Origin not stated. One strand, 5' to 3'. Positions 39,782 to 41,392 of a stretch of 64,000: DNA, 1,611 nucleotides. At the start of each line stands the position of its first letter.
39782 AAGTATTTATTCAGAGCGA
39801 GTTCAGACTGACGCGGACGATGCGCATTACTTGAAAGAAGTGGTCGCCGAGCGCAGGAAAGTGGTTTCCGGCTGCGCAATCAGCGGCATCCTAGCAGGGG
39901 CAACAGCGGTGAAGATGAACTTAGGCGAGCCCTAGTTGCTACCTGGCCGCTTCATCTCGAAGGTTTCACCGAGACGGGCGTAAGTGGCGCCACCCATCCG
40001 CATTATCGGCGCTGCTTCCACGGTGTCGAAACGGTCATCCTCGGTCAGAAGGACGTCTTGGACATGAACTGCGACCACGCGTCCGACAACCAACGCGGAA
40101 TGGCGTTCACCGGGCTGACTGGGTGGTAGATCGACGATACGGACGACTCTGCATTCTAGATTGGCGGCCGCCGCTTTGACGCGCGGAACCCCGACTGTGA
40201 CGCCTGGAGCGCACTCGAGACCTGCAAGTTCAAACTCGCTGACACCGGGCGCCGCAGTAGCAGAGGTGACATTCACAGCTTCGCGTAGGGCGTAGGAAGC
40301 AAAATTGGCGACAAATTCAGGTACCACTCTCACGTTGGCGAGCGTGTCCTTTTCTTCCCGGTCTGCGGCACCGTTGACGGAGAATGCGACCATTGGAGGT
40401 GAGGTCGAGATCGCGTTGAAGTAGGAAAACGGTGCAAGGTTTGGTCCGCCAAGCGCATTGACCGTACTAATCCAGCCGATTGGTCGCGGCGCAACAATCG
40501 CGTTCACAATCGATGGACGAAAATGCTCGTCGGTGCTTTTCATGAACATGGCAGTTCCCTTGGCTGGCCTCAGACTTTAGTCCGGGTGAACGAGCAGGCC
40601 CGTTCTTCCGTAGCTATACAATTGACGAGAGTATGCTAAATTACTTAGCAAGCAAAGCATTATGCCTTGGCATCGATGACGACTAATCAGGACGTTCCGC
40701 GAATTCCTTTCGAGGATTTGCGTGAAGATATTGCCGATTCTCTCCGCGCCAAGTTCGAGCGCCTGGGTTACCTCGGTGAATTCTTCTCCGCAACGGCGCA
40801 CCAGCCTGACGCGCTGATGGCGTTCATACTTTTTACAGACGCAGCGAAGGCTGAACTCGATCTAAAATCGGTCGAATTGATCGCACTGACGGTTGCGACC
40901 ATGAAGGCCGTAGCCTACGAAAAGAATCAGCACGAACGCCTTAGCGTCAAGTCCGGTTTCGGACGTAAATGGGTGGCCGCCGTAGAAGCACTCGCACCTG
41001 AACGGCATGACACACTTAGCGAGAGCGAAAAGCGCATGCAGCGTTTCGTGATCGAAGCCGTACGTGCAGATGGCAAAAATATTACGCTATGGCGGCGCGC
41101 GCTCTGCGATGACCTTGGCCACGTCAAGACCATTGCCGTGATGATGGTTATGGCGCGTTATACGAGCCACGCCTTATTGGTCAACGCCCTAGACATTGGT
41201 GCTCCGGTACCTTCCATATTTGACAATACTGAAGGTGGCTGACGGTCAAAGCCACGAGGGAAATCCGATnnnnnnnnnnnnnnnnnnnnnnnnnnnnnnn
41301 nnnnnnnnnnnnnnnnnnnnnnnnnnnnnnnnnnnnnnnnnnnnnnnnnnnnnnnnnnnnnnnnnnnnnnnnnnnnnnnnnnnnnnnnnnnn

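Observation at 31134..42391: Coherent catabolic cargo around the carboxylase-like genes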

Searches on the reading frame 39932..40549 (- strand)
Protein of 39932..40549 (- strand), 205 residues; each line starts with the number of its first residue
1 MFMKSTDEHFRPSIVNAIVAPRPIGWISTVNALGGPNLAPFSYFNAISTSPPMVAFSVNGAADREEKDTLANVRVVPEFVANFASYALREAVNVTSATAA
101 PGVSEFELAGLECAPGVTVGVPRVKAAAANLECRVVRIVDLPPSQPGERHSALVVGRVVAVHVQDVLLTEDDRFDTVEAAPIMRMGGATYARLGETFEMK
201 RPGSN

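Call 3: search_protein_families(library=pfam, proteins=[window:39932-40549:-])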
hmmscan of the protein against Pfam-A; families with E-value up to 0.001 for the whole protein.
window:39932-40549:- (205 aa): 1 family
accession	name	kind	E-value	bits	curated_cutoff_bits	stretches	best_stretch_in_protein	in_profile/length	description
PF01613.24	Flavin_Reduct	-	8.5e-24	84.8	27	1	21-168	5-143/153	Flavin reductase like domain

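Call 4: search_protein_families(library=ncbifam, proteins=[window:39932-40549:-])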
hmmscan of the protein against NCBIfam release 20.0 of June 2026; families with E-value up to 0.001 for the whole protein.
window:39932-40549:- (205 aa): 0 families

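Call 33: search_solved_structures(query=window:39932-40549:-, max_evalue=0.01)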
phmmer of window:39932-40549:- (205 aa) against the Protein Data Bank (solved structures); distinct sequences matched with E-value up to 0.01: 8.
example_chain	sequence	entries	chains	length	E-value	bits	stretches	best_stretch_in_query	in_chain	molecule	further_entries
3bpk_A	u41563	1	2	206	1.5e-29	106.4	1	14-202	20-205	Nitrilotriacetate monooxygenase component B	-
4z85_A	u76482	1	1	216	5.2e-21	78.5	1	14-197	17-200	2-nitrobenzoate nitroreductase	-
1eje_A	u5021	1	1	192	1.4e-16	64.1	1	8-190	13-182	FMN-BINDING PROTEIN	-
3e4v_A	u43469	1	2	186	0.00061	22.9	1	15-136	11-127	NADH:FMN oxidoreductase like protein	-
3bnk_A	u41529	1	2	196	0.00063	22.8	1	16-161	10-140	Flavoredoxin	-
3fge_A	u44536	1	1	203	0.0022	21.1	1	9-187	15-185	putative flavin reductase with split barrel domain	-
4r82_A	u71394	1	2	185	0.0038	20.3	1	32-139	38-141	Oxidoreductase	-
4hx6_A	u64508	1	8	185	0.0051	19.8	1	32-139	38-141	Oxidoreductase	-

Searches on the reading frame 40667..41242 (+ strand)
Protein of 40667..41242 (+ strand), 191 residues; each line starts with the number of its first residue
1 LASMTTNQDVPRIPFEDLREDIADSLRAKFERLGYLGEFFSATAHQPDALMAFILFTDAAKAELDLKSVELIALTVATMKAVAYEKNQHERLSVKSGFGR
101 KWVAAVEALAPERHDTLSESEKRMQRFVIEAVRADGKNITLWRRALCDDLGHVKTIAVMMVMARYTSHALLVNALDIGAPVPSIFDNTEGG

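Call 3: search_protein_families(library=pfam, proteins=[window:40667-41242:+])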
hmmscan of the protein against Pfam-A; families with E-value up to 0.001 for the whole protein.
window:40667-41242:+ (191 aa): 1 family
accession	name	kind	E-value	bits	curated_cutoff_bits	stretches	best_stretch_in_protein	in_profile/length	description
PF02627.25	CMD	-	0.00047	20.5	23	1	55-108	9-64/84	Carboxymuconolactone decarboxylase family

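Call 4: search_protein_families(library=ncbifam, proteins=[window:40667-41242:+])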
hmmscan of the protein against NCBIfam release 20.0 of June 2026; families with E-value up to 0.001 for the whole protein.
window:40667-41242:+ (191 aa): 0 families

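Call 19: search_protein_families(library=pfam, proteins=[window:40667-41242:+], max_evalue=1)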
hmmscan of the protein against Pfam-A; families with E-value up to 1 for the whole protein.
window:40667-41242:+ (191 aa): 1 family
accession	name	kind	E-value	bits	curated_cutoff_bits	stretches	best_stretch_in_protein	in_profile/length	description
PF02627.25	CMD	-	0.00047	20.5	23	1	55-108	9-64/84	Carboxymuconolactone decarboxylase family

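Call 32: search_solved_structures(query=window:40667-41242:+, max_evalue=1)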
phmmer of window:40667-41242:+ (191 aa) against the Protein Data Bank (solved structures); distinct sequences matched with E-value up to 1: 1.
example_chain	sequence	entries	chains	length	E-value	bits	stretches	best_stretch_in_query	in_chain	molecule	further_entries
2prr_A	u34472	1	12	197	0.63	13.3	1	17-62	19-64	Alkylhydroperoxidase AhpD core: uncharacterized peroxidase-related protein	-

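Call 71: search_solved_structures(query=A4, max_evalue=1, show_alignments=1)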
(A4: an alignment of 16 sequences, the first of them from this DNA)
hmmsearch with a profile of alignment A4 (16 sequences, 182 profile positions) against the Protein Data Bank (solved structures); distinct sequences matched with E-value up to 1: 3.
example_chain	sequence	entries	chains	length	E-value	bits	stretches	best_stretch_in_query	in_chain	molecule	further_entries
2prr_A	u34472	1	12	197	0.12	15.6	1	8-84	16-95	Alkylhydroperoxidase AhpD core: uncharacterized peroxidase-related protein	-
2gmy_A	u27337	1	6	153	0.21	14.9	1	39-174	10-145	Hypothetical protein Atu0492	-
1go3_F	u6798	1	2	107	0.41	13.9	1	68-113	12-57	DNA-DIRECTED RNA POLYMERASE SUBUNIT F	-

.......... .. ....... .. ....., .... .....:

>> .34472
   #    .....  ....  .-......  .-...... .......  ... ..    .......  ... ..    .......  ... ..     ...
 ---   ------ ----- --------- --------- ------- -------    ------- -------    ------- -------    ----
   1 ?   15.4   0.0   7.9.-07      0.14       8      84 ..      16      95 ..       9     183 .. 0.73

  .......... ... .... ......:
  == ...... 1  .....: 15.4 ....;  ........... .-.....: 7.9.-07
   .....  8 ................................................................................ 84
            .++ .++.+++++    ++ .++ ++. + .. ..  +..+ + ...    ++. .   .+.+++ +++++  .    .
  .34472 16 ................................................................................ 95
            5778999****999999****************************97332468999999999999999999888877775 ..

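Call 72: search_protein_families(library=pfam, alignment_id=A4, max_evalue=0.01)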
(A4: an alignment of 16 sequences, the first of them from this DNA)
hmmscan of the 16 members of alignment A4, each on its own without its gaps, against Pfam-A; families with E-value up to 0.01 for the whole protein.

A. member 1, seq(191 aa): 1 family
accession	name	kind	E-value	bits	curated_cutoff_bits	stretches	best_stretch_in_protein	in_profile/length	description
PF02627.25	CMD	-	0.00047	20.5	23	1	55-108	9-64/84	Carboxymuconolactone decarboxylase family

B. families by the number of members that match (of 16 scanned): 1 family
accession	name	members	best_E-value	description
PF02627.25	CMD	16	9.7e-08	Carboxymuconolactone decarboxylase family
